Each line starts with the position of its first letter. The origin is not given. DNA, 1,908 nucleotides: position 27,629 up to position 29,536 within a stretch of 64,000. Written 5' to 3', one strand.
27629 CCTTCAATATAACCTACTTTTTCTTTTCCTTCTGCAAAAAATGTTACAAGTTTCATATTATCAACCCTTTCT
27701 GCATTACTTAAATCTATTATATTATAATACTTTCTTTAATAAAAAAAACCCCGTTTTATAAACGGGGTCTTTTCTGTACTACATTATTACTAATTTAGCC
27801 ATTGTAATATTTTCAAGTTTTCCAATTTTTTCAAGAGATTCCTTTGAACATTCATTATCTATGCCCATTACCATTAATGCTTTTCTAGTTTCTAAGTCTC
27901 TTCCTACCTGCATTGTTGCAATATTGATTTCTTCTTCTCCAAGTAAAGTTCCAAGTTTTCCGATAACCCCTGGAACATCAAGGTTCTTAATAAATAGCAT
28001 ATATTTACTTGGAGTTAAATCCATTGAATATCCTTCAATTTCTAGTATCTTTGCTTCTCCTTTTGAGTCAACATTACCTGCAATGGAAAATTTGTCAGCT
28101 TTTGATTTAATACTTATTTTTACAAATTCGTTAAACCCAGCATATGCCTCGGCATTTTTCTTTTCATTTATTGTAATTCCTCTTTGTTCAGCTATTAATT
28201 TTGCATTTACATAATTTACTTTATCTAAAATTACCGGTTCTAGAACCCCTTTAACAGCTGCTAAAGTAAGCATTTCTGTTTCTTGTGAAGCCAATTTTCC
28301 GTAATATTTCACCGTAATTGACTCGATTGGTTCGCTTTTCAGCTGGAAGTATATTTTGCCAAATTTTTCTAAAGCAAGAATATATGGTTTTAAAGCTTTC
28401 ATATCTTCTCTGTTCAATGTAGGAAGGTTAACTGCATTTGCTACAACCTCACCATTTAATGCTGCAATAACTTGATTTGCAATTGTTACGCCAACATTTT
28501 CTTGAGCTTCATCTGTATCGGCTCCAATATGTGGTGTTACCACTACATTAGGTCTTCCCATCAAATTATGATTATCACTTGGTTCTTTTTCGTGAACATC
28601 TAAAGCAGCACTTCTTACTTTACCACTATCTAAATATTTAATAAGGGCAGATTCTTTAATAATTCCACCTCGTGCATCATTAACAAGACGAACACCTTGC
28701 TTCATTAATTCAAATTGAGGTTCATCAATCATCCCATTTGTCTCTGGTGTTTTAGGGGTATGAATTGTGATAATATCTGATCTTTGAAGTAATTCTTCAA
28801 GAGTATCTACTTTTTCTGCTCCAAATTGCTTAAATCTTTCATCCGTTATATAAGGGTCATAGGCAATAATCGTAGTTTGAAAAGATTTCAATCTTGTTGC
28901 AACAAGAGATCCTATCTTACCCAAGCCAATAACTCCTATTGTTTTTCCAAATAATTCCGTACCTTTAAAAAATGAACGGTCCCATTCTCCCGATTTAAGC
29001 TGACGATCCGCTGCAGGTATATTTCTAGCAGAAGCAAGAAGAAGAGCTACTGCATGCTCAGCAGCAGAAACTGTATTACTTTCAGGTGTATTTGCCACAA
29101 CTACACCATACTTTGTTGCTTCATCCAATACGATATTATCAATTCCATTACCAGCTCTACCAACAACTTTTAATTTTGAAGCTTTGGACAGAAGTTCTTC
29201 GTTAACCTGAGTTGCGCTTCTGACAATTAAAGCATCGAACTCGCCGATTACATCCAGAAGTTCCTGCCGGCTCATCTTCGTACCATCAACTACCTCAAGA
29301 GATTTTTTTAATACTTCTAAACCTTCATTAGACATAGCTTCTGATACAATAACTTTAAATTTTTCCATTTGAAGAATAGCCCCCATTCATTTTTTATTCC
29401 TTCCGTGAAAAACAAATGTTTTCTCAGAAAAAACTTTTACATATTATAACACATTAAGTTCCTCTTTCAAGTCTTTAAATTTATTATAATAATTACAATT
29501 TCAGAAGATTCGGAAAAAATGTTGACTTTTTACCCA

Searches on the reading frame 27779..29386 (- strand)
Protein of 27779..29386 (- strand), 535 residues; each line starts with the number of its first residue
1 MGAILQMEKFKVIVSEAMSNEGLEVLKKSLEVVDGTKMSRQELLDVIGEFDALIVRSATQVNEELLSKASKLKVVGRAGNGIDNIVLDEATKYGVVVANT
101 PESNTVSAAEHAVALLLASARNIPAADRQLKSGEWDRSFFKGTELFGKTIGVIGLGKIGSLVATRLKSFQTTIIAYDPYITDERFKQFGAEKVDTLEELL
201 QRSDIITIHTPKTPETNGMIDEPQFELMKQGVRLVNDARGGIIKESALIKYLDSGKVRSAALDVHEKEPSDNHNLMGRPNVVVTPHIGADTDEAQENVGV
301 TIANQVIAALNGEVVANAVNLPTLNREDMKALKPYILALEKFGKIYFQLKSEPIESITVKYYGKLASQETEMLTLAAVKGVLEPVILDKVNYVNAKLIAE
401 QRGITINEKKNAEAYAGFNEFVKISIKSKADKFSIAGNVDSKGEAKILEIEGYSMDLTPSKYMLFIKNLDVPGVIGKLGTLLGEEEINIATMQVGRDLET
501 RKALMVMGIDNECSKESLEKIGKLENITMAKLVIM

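Call 6: search_protein_families(library=pfam, proteins=[window:27779-29386:-])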
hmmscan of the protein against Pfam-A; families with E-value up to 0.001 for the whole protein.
window:27779-29386:- (535 aa): 8 families
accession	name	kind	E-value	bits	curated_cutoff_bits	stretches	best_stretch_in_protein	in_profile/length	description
PF02826.25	2-Hacid_dh_C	-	1.9e-60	203.7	25.1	1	113-288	1-178/178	D-isomer specific 2-hydroxyacid dehydrogenase, NAD binding domain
PF00389.36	2-Hacid_dh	-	1.5e-34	119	24.6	1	12-320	1-134/134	D-isomer specific 2-hydroxyacid dehydrogenase, catalytic domain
PF19304.4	PGDH_inter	-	8.9e-34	116.6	27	1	332-451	2-119/119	D-3-phosphoglycerate dehydrogenase intervening domain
PF01842.31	ACT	-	4.9e-07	29.9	27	1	462-516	1-56/66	ACT domain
PF03446.21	NAD_binding_2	-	6.5e-06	26.7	21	1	149-233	1-88/161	NAD binding domain of 6-phosphogluconate dehydrogenase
PF22629.2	ACT_AHAS_ss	-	0.00023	21.7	27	1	470-527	7-65/67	AHAS small subunit-like ACT domain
PF03720.21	UDPG_MGDP_dh_C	-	0.00038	21.2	30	0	162-212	22-74/103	UDP-glucose/GDP-mannose dehydrogenase family, UDP binding domain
PF01408.29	GFO_IDH_MocA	-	0.00053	21.1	24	0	149-214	2-74/120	Oxidoreductase family, NAD-binding Rossmann fold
